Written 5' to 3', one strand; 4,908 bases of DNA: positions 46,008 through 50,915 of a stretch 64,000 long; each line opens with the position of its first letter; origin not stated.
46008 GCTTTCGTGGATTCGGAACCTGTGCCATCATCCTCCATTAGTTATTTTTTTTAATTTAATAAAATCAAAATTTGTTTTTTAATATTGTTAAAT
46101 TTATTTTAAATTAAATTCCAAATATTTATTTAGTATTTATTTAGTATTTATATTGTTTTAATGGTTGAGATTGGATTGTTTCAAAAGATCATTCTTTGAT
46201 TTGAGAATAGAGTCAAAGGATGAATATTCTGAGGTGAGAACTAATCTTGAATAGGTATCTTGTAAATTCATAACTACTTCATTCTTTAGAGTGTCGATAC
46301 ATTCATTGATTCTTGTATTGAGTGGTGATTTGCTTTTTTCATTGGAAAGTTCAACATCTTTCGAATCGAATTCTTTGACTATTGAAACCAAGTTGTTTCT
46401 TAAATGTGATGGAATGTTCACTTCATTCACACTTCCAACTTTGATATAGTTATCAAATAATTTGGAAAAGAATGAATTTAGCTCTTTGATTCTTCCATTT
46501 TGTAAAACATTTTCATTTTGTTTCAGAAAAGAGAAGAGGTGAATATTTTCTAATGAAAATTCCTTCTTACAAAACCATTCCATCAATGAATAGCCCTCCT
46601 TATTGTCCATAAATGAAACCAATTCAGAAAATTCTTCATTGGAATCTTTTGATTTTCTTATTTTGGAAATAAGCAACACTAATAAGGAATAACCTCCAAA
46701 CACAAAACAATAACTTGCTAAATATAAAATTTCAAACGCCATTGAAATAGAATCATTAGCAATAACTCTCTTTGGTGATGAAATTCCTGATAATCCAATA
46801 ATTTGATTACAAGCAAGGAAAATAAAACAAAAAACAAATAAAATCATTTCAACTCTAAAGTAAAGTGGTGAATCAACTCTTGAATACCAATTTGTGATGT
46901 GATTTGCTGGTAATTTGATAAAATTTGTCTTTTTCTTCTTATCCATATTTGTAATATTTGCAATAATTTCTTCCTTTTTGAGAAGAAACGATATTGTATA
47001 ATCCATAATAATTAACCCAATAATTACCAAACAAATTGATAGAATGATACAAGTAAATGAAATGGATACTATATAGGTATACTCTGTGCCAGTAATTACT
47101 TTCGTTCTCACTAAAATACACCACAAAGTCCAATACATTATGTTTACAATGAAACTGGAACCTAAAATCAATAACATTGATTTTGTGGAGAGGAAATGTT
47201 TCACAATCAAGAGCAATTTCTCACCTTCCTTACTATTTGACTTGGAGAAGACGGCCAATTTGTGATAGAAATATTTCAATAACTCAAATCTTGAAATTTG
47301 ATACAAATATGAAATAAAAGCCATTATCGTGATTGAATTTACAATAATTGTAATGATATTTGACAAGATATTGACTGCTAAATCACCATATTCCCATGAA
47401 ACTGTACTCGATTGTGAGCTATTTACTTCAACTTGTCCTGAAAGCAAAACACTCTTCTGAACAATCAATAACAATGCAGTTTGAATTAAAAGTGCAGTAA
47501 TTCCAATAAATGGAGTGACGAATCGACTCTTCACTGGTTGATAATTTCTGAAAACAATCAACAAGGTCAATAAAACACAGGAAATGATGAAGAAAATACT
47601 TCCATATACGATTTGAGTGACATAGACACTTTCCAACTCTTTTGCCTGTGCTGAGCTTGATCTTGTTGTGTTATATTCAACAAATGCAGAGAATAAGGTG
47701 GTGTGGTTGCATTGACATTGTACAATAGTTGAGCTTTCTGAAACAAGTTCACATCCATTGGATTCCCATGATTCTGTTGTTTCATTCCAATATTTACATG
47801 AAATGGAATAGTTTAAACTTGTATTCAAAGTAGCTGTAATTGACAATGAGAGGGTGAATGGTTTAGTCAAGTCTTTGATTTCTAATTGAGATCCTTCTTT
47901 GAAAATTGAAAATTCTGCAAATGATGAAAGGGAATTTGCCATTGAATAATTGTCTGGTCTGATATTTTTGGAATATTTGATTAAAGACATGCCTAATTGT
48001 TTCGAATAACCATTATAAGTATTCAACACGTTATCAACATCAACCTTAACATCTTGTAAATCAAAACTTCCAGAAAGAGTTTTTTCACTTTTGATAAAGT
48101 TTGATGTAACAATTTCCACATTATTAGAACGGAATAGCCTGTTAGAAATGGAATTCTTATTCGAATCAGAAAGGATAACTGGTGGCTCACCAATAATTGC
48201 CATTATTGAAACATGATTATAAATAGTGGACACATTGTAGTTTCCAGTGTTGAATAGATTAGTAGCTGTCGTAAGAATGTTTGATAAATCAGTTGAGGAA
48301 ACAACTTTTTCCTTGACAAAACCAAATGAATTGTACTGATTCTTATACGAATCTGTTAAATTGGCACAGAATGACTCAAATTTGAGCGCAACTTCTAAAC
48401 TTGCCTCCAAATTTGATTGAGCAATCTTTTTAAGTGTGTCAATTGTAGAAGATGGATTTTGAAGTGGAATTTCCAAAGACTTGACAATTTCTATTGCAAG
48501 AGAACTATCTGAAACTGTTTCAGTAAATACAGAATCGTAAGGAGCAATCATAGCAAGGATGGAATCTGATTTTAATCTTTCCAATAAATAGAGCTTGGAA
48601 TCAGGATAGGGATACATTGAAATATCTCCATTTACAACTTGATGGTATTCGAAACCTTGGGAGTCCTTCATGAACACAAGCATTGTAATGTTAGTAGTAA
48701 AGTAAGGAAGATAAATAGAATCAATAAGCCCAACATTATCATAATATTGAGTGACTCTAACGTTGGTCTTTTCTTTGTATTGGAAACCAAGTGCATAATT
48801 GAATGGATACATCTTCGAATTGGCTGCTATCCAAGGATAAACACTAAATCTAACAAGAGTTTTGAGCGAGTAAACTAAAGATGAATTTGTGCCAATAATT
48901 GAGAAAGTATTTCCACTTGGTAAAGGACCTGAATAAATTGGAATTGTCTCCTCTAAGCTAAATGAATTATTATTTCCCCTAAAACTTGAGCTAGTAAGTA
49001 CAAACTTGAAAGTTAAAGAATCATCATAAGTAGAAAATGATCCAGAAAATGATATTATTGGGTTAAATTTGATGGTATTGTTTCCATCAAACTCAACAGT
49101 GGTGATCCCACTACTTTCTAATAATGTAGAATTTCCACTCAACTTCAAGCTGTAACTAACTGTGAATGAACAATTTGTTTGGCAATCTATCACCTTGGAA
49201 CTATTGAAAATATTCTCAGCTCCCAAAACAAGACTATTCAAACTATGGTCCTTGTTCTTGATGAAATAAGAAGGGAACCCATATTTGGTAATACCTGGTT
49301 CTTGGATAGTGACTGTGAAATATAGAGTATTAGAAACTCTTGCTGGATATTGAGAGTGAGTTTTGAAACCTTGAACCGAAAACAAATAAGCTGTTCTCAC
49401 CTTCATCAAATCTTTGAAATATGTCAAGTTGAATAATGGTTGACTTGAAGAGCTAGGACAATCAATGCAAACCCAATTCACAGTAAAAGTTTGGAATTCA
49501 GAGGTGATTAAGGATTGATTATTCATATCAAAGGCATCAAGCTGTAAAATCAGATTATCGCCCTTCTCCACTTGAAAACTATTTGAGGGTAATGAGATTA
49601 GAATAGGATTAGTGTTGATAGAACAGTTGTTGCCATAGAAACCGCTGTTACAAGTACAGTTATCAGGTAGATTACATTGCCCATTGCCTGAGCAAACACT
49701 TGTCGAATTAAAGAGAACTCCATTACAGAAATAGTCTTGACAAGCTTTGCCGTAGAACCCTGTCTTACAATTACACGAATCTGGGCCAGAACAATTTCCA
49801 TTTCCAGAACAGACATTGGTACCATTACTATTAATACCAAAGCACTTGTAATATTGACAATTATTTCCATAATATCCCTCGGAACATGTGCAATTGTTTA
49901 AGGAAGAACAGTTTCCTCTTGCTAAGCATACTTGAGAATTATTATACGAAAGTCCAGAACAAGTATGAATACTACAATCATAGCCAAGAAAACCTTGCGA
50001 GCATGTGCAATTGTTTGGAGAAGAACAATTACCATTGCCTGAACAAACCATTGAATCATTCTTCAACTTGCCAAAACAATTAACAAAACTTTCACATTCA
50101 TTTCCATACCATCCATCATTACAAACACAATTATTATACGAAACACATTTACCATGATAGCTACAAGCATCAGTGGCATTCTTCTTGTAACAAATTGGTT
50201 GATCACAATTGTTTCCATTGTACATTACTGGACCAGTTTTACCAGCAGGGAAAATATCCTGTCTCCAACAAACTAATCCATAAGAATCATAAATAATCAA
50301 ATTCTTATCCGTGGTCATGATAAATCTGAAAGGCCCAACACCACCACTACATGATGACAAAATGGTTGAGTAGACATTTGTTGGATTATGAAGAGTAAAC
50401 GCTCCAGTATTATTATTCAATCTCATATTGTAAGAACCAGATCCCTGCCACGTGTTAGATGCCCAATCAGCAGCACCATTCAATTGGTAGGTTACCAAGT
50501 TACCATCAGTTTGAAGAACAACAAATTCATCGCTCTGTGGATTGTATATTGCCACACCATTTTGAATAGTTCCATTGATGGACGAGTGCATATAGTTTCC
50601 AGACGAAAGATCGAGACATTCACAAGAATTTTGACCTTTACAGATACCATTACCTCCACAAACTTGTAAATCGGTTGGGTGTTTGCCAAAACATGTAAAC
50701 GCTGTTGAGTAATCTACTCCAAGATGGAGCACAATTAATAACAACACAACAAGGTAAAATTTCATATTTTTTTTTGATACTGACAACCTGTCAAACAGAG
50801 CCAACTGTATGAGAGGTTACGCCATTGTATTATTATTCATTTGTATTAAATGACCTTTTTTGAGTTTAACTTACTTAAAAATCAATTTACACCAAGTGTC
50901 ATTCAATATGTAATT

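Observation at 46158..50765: Giant receptor combining lectin+EGF ectodomain, GPS motif, 7TM and a C-terminal RGS domain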

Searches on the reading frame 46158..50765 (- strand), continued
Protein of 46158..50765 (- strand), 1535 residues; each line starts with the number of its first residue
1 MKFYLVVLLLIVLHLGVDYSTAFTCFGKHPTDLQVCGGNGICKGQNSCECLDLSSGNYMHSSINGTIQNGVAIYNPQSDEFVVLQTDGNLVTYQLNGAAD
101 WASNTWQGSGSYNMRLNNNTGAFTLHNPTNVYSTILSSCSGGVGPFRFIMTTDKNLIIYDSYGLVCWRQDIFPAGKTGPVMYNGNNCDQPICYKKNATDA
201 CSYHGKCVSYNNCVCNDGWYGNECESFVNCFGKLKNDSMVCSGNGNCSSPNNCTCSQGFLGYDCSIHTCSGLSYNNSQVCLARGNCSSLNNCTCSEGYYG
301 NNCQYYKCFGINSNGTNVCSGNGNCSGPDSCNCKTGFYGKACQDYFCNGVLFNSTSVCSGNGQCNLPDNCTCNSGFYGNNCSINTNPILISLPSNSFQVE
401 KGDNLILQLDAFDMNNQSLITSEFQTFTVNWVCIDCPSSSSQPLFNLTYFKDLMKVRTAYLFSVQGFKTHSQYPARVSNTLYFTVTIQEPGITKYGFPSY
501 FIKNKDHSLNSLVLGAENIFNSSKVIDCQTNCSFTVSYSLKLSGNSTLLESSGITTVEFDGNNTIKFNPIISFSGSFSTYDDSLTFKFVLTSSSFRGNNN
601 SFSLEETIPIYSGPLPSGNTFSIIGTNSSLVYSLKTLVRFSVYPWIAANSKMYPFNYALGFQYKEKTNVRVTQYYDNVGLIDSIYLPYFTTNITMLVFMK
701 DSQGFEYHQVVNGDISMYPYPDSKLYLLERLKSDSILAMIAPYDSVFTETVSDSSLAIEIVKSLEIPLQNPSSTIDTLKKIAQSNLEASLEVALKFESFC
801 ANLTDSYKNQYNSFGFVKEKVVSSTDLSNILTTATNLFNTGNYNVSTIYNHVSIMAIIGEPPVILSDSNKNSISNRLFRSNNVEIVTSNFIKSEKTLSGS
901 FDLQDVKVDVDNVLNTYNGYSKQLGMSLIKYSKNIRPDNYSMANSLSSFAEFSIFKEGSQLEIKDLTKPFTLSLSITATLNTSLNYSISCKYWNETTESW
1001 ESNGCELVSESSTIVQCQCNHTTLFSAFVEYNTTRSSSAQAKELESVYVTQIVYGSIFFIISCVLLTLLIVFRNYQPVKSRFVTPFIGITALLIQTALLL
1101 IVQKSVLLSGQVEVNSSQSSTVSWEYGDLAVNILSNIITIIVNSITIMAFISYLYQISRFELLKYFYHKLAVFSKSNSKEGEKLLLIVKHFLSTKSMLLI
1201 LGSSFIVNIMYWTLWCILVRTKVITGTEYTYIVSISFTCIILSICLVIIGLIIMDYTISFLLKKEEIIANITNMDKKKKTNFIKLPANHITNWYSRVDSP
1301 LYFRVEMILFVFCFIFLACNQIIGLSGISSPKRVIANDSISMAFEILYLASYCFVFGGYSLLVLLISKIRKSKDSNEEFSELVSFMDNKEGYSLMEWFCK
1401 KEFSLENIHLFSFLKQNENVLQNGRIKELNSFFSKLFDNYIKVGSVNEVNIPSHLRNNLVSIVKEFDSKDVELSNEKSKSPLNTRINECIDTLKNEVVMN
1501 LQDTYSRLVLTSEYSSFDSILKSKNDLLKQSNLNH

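Call 68: list_cluster_members(proteins=[window:46161-50765:-, window:44933-46045:-, window:3987-5576:-, P0253])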
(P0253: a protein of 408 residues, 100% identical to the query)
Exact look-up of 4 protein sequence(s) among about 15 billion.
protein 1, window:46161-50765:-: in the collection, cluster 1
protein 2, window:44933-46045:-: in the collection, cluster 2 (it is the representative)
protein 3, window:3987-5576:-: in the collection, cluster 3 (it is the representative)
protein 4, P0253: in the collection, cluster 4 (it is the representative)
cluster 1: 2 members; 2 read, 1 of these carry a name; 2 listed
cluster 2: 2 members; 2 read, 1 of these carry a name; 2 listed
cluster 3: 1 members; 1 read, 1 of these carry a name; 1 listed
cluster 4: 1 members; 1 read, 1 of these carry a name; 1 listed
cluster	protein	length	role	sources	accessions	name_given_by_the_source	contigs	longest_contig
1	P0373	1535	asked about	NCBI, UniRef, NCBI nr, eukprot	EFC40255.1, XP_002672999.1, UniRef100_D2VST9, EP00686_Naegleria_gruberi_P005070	predicted protein [Naegleria gruberi] | Predicted protein n=1 Tax=Naegleria gruberi TaxID=5762 RepID=D2VST9_NAEGR | uncharacterized protein NAEGRDRAFT_72058 [Naegleria gruberi]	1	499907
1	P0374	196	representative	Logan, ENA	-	-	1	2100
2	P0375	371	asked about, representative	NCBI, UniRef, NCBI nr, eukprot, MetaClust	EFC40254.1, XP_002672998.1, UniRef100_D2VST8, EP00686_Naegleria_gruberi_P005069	rab family member [Naegleria gruberi] | Rab family member n=1 Tax=Naegleria gruberi TaxID=5762 RepID=D2VST8_NAEGR | XP_002672998.1 rab family member [Naegleria gruberi strain NEG-M]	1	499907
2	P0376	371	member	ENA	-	-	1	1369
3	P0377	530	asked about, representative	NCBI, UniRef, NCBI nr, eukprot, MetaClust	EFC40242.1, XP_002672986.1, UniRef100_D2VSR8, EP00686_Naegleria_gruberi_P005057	predicted protein [Naegleria gruberi] | Predicted protein n=1 Tax=Naegleria gruberi TaxID=5762 RepID=D2VSR8_NAEGR | uncharacterized protein NAEGRDRAFT_51966 [Naegleria gruberi]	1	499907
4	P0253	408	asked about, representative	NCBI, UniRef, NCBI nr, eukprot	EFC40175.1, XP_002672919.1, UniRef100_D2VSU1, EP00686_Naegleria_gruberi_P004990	predicted protein [Naegleria gruberi] | Methionine aminopeptidase 2 n=1 Tax=Naegleria gruberi TaxID=5762 RepID=D2VSU1_NAEGR | uncharacterized protein NAEGRDRAFT_44726 [Naegleria gruberi]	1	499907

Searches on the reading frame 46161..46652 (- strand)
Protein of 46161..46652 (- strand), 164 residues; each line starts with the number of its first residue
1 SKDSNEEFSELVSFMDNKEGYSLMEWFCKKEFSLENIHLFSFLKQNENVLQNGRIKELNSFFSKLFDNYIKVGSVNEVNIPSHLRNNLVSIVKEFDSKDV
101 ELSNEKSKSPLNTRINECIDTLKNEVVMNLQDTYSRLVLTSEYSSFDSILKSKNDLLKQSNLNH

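Call 22: search_solved_structures(query=window:46161-46652:-, max_evalue=1, show_alignments=3)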
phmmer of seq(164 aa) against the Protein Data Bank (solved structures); distinct sequences matched with E-value up to 1: 16.
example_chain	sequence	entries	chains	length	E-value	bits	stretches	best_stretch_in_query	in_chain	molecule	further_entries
2oj4_A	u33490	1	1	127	0.004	20.7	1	11-91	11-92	Regulator of G-protein signaling 3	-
3c7k_B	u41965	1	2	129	0.021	18.4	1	14-85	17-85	Regulator of G-protein signaling 16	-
3c7l_A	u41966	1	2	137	0.025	18.2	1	14-86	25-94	Regulator of G-protein signaling 16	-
8r5o_G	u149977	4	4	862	0.17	15.5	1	36-129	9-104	PAP2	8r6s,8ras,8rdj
2v4z_B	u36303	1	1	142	0.17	15.4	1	6-94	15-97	REGULATOR OF G-PROTEIN SIGNALING 2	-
2dlv_A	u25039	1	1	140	0.23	15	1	6-91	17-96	Regulator of G-protein signaling 18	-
1ezt_A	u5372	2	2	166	0.24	15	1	11-87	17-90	REGULATOR OF G-PROTEIN SIGNALING 4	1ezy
2jm5_A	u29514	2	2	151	0.29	14.7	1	6-90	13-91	Regulator of G-protein signaling 18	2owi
9epc_G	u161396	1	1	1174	0.33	14.5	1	36-129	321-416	PAP2, pTAC2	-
2ode_B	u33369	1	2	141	0.35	14.5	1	14-85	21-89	Regulator of G-protein signaling 8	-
5do9_B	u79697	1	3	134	0.38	14.3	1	14-85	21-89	Regulator of G-protein signaling 8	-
2cwi_A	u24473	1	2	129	0.5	13.9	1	15-62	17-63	Lysozyme C, milk isozyme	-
1el1_A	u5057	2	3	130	0.5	13.9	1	15-62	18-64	LYSOZYME C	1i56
1qqy_A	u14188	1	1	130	0.51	13.9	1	15-62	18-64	LYSOZYME C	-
2ihd_A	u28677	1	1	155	0.51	13.9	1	14-86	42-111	Regulator of G-protein signaling 8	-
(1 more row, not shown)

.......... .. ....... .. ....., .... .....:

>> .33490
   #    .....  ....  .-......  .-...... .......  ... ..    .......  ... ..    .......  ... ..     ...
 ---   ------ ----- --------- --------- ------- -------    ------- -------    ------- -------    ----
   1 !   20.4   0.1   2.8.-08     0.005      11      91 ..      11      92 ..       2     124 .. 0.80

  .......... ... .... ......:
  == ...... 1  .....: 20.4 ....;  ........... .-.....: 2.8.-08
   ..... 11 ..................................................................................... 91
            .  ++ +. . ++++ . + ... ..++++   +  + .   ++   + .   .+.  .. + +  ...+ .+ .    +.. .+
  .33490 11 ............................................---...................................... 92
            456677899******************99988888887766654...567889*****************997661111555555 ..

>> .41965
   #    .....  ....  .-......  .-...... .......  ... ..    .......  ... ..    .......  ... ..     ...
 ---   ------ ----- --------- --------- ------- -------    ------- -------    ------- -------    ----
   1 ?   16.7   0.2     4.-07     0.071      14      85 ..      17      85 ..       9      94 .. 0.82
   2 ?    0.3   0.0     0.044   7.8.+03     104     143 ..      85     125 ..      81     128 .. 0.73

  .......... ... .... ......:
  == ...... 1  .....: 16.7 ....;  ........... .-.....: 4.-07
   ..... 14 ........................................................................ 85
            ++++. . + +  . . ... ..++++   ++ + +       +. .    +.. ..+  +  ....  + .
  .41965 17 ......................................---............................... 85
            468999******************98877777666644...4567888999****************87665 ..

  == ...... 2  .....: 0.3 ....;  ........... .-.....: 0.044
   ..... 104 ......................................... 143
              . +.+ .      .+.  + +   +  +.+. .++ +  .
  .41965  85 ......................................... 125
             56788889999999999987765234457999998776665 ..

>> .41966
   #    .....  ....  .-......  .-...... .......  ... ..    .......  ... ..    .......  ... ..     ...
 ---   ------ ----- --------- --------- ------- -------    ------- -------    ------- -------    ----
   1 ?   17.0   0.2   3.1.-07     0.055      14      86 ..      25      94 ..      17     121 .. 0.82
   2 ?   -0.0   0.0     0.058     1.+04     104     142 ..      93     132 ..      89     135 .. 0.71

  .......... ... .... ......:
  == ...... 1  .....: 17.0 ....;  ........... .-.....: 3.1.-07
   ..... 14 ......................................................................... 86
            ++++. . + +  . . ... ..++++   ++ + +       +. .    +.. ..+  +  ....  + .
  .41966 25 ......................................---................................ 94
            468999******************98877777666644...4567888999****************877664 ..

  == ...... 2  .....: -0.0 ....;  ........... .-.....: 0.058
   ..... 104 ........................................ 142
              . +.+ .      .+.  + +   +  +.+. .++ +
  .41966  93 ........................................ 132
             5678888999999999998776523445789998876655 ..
